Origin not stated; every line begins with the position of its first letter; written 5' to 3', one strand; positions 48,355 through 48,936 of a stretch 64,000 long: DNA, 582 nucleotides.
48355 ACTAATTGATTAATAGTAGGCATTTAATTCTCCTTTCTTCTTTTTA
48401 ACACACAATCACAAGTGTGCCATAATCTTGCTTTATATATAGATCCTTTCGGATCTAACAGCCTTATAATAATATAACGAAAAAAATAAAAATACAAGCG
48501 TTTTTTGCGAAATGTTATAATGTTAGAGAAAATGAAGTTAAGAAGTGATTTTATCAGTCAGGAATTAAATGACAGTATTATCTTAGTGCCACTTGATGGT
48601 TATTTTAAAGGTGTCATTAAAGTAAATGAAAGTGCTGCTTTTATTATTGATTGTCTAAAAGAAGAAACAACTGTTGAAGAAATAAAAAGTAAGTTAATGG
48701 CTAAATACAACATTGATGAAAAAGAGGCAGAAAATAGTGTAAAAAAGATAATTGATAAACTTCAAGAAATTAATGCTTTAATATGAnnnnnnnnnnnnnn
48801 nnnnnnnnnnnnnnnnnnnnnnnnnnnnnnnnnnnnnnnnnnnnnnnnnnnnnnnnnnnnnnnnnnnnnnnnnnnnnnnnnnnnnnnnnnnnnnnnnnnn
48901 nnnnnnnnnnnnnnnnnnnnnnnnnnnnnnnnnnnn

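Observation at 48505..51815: PqqD-like / HPr-kinase-like / NTP_transf_5 cassette with no visible precursor, cyclase or radical-SAM partner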

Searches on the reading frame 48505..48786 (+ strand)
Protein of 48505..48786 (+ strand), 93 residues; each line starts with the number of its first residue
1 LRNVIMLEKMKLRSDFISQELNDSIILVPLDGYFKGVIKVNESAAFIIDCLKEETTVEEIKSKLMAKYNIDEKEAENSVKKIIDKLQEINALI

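Call 3: search_protein_families(library=pfam, proteins=[window:48505-48786:+], max_evalue=1)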
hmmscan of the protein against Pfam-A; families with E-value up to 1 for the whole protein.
window:48505-48786:+ (93 aa): 2 families
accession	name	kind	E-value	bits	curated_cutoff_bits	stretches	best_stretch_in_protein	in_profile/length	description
PF05402.18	PqqD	-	3.1e-14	53.5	23.4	1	26-90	3-65/67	Coenzyme PQQ synthesis protein D (PqqD)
PF13875.12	DUF4202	-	0.12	12.6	35.1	1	6-42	111-147/183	Domain of unknown function (DUF4202)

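Call 4: search_protein_families(library=ncbifam, proteins=[window:48505-48786:+], max_evalue=1)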
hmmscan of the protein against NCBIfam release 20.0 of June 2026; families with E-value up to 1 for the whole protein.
window:48505-48786:+ (93 aa): 9 families
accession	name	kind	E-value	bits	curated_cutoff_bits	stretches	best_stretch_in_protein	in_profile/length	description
NF033530.1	lasso_PqqD_Strm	exception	1.4e-08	34.8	70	1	39-88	25-74/78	lasso peptide biosynthesis PqqD family chaperone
NF002535.0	PRK02079.1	equivalog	3.5e-06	26.7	101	1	33-83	31-80/92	pyrroloquinoline quinone biosynthesis peptide chaperone PqqD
TIGR03859.1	PQQ_PqqD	equivalog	5.7e-06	26.1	46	1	35-90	24-78/81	pyrroloquinoline quinone biosynthesis peptide chaperone PqqD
NF033536.1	lasso_PqqD_Bac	exception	1.1e-05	25.4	80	1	46-88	40-82/88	lasso peptide biosynthesis PqqD family chaperone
NF050069.2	PqqD_rel_WgkC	exception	0.0031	17.5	110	1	38-86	32-80/103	PqqD family peptide maturation chaperone WgkC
TIGR04353.1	PqqD_rel_X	equivalog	0.0034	18.3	35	1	40-89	18-70/74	HPr-rel-A system PqqD family peptide chaperone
NF006611.0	PRK09173.1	equivalog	0.024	14.7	195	1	40-86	31-77/159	F0F1 ATP synthase subunit B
TIGR04248.1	SCM_PqqD_rel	equivalog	0.037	14.2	100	1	37-87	26-76/84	SynChlorMet cassette protein ScmD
TIGR04090.1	exp_by_SipW_IV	subfamily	0.051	13.3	60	1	9-82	120-191/241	BsaA family SipW-dependent biofilm matrix protein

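Call 82: search_protein_families(library=padloc, proteins=[window:48532-48786:+], max_evalue=0.01)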
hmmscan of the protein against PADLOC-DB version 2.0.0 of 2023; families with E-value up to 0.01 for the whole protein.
window:48532-48786:+ (84 aa): 0 families
